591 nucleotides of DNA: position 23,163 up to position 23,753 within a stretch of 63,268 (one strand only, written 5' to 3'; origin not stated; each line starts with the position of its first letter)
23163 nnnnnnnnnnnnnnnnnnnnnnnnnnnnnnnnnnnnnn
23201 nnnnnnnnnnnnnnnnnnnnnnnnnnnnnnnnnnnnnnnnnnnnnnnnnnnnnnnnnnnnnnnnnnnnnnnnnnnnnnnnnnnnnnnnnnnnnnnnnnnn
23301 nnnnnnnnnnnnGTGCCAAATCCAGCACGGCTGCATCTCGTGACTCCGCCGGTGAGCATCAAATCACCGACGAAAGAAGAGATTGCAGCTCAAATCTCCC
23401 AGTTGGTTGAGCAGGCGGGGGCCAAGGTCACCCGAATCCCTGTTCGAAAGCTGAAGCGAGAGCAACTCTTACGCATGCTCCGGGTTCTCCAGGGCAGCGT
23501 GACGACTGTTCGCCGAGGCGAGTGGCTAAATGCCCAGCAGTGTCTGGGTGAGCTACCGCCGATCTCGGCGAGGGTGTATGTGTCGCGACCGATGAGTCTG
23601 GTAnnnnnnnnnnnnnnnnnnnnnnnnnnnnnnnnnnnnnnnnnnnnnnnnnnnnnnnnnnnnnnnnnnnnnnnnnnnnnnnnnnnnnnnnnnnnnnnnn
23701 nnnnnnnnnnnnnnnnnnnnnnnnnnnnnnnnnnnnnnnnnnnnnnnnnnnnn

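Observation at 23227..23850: Sharply GC-enriched two-ORF cassette with consensus promoter, strong SD, ATGA coupling and strong terminator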

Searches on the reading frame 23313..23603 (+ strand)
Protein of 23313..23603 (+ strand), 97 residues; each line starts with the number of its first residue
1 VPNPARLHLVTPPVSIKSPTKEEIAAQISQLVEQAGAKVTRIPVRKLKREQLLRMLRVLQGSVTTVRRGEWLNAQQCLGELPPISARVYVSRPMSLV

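Call 7: search_protein_families(library=pfam, proteins=[window:23313-23603:+], max_evalue=1)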
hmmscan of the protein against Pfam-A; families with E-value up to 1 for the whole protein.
seq(97 aa): 2 families
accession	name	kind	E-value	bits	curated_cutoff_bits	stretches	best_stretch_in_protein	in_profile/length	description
PF23434.1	DUF7120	-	0.12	12.8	27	0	12-35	2-23/70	Family of unknown function (DUF7120)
PF09246.16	PHAT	-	0.15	12.2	21.5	1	13-57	37-82/110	PHAT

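Call 11: find_homologous_proteins(query=window:23313-23603:+, max_evalue=10)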
Query seq(97 aa): 7 candidates shared short words with the query, none scored E <= 10.
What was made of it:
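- Tried and rejected: ORF97 against the word-indexed 5.8-billion-protein collection (call 11).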

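Call 19: find_related_loci(query=window:23313-23603:+, collection=metagenome_contigs, flank=5000)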
Query window:23313-23603:+ (97 aa) in metagenome_contigs; peptide patterns used: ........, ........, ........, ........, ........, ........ (x = any residue, [..] = any of these).
600 stretches matched a pattern, but none encodes a relative of the query by tblastn (E <= 1e-3).

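Call 20: find_related_loci(query=window:23313-23603:+, collection=viral_contigs, flank=5000)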
Query window:23313-23603:+ (97 aa) in viral_contigs; peptide patterns used: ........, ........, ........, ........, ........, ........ (x = any residue, [..] = any of these).
23 stretches matched a pattern, but none encodes a relative of the query by tblastn (E <= 1e-3).
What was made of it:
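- Tried and rejected: Viral and metagenome scans with ORF97 (calls 19, 20).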

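Call 27: search_protein_representatives(protein=window:23313-23603:+)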
Query: 97 residues. Proteins with E-value up to 0.001 (for the whole library): 2; up to 1e-10: 2; up to 1e-30: 0. The best 2 are listed.
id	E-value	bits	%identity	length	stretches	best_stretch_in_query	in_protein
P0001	1.8e-11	60.3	39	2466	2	61-84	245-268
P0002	4.5e-11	59.0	43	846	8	62-85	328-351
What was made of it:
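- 23313..23606 (+): ORF97: a GTG-initiated 97-aa basic protein (pI 11.2, net charge about +9) with no signal peptide or transmembrane segment. It is probably a real coding sequence. No homologue was found (calls 11, 27).
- No protein homologue exists (calls 11, 27).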

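Call 48: predict_structure(protein=window:23313-23603:+)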
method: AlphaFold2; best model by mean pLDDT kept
length: 97 residues; sequences in the alignment: 1
mean_pLDDT: 53.0   pTM: 0.44
mean pLDDT of the five models: 53.0, 52.4, 50.1, 49.9, 46.6
residues with pLDDT >= 90: 0; 70-90: 28; 50-70: 17; < 50: 52
segments of 3 or more residues with pLDDT < 50: 1-16, 62-97
pLDDT, mean of each block of 10 residues (from residue 1): 32 51 79 64 73 71 41 42 38 33
secondary structure, 60 per line:
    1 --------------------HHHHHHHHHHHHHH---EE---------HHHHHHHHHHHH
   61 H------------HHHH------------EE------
elements in order: H21-34 H49-61 H74-77
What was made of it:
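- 23313..23606 (+): AlphaFold2 from the single sequence gave pLDDT 53, with helices at residues 21-34 and 49-61 (call 48).
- AlphaFold2 confidence is low, pLDDT 53 (call 48).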

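Call 58: list_cluster_members(proteins=[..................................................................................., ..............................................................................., window:23313-23603:+, window:23603-23755:+, window:22925-23182:+, window:23637-23888:+])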
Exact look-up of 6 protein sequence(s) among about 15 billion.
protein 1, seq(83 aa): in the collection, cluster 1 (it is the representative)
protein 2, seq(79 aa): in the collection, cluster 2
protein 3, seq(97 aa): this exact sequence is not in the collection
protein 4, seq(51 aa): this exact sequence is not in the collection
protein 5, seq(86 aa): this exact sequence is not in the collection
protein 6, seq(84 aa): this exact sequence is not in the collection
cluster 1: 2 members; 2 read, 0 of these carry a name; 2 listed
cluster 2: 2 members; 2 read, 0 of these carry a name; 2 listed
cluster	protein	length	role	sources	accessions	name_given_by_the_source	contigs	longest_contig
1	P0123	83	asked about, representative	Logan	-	-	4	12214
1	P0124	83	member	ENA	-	-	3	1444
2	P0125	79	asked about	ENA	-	-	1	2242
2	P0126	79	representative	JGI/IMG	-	-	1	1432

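Call 60: find_encoding_contigs(protein=P0124, flank=3000, max_places=6)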
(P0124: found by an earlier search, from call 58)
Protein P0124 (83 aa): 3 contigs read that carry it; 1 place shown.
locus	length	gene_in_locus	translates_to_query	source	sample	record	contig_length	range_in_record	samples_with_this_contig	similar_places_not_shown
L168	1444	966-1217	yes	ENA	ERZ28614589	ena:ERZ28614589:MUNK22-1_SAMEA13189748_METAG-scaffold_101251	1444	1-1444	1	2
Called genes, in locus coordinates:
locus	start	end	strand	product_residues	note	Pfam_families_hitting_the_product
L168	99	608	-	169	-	PF06737:Transglycosylas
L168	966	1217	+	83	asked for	-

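Call 61: find_encoding_contigs(protein=P0123, flank=3000, max_places=6)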
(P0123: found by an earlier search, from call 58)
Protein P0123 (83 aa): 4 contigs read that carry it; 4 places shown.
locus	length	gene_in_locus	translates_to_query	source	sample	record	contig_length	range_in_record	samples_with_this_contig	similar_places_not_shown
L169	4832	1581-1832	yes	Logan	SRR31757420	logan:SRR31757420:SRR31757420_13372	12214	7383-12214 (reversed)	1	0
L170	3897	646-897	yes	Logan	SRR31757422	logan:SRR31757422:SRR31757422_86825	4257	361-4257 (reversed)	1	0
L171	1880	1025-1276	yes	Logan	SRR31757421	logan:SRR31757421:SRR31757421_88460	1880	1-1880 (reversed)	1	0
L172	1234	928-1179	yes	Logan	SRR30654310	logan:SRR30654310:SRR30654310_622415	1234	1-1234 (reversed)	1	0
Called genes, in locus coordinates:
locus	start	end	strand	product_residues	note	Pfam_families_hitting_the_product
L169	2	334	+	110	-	?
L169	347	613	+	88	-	-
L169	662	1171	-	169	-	PF06737:Transglycosylas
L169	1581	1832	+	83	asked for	-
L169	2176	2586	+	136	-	PF11969:DcpS_C, PF01230:HIT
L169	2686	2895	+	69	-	PF01165:Ribosomal_S21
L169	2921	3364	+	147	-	PF09424:YqeY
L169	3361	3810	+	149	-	PF02130:YbeY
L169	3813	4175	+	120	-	PF01219:DAGK_prokar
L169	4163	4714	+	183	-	PF01712:dNK (faint), PF02224:Cytidylate_kin (faint), PF13238:AAA_18 (weak), PF13671:AAA_33, PF00406:ADK, PF13207:AAA_17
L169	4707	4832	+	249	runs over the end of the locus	PF00557:Peptidase_M24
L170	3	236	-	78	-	?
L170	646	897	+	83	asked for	-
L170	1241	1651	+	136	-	PF11969:DcpS_C, PF01230:HIT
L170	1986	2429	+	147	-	PF09424:YqeY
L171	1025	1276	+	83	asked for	-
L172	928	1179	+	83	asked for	-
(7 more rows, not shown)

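Call 68: search_protein_families(library=ncbifam, proteins=[window:23313-23603:+], max_evalue=1)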
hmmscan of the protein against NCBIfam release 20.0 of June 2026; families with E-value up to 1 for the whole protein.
seq(97 aa): 2 families
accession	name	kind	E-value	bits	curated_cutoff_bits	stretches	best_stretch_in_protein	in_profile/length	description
TIGR01753.1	flav_short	equivalog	0.017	15.7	123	1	22-65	13-56/140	flavodoxin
NF006169.0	PRK08310.1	equivalog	0.13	11.6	391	1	12-76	206-270/395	amidase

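Call 69: search_protein_families(library=phrogs, proteins=[window:23313-23603:+], max_evalue=1)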
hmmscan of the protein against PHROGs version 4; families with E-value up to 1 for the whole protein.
seq(97 aa): 1 family
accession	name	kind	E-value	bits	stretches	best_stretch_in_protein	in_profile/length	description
phrog_27888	-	unknown function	0.29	12.7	1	32-63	32-63/79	-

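Call 70: search_protein_families(library=padloc, proteins=[window:23313-23603:+], max_evalue=1)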
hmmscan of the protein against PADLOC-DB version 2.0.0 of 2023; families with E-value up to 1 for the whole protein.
seq(97 aa): 0 families
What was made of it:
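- On Type II toxin-antitoxin: No hits in Pfam, NCBIfam, PADLOC or PHROGs (calls 7, 68-70).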

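Call 82: find_homologous_proteins(query=P0123, max_evalue=1)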
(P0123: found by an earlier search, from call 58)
Query P0123 (83 aa): 1 proteins with E <= 1 among 3 candidates.
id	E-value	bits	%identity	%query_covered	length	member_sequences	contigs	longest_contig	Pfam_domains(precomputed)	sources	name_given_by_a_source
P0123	2.7e-47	176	100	100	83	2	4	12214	-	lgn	-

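Call 89: search_dna_similar(query=window:23313-23603:+, collection=phages, mode=protein, max_evalue=1)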
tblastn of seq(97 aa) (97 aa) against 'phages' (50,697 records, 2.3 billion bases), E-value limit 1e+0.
No match.

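Call 90: search_dna_similar(query=window:23313-23603:+, collection=plasmids, mode=protein, max_evalue=1)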
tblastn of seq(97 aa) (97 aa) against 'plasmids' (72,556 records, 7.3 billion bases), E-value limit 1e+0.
No match.
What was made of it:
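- No match was found in PADLOC, Pfam, NCBIfam or PHROGs, or by tblastn against phages and plasmids (calls 7, 68-70, 89, 90).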

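Call 91: search_solved_structures(query=window:23313-23603:+, max_evalue=10)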
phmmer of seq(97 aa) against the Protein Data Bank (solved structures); distinct sequences matched with E-value up to 10: 2.
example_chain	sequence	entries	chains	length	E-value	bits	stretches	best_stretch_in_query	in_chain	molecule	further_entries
9vkp_d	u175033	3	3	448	1.3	12.8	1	25-72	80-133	ATP synthase subunit b-delta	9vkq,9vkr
7jg5_d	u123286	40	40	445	1.5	12.6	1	21-68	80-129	ATP synthase subunit b-delta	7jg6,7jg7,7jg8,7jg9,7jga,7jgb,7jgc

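Call 96: fold_search(model_id=the predicted structure, library=pdb)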
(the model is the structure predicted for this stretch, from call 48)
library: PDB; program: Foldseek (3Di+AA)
matches with E <= 10: 46; with E <= 0.001: 0
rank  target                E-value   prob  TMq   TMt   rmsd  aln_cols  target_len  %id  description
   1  4tq0_C                1.1e+00  0.07  0.24  0.12  10.0        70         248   20  Crystal structure of human ATG5-ATG16N69 (released 2015-03-11)
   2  4tq0_E                2.5e+00  0.05  0.25  0.14   9.3        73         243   11  Crystal structure of human ATG5-ATG16N69 (released 2015-03-11)
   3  3ebb_B                2.5e+00  0.05  0.23  0.10   8.9        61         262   15  PLAP/P97 complex (released 2009-02-24)
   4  3ebb_C                2.7e+00  0.05  0.23  0.10   8.6        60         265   15  PLAP/P97 complex (released 2009-02-24)
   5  6h53_A                3.8e+00  0.03  0.21  0.11  13.7        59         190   15  Crystal structure of Mycobacterium tuberculosis phosphatidylinositol phosphate synthase (PgsA1) in apo form (released 2019-05-15)
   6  7xsj_B                4.3e+00  0.03  0.21  0.11   8.4        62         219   18  The structure of the Mint1/Munc18-1/syntaxin-1 complex (released 2022-11-16)
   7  7ze0_MODEL_1_A        5.0e+00  0.06  0.20  0.23   2.0        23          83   26  Solution structure of the PulM C-terminal domain from Klebsiella oxytoca (released 2023-01-18)
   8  3ebb_A                5.0e+00  0.03  0.23  0.10   9.3        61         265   16  PLAP/P97 complex (released 2009-02-24)
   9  6gfk_B                5.4e+00  0.06  0.29  0.15   4.7        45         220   24  delta-N METTL16 MTase domain (released 2018-09-19)
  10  5o5l_A                5.7e+00  0.02  0.22  0.10   8.8        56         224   11  X-ray structure of a bacterial adenylyl cyclase soluble domain, solved at cryogenic temperature (released 2017-11-01)
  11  6gfk_C                6.2e+00  0.04  0.29  0.15   6.6        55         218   20  delta-N METTL16 MTase domain (released 2018-09-19)
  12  2diu_MODEL_1_A        6.2e+00  0.04  0.18  0.18   1.3        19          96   26  Solution structure of the RRM domain of KIAA0430 protein (released 2006-09-30)
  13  5npv_A                6.2e+00  0.04  0.24  0.11   6.4        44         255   18  Structure of human ATG5-ATG16L1(ATG5BD) complex (I4) (released 2017-10-11)
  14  9ny5_D                6.6e+00  0.02  0.25  0.14   7.3        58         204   12  LmuABC_apo (released 2025-12-17)
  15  5m8h_E                6.6e+00  0.02  0.16  0.08   4.1        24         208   21  ATP phosphoribosyltransferase (HisZG ATPPRT) from Psychrobacter arcticus (released 2017-09-06)
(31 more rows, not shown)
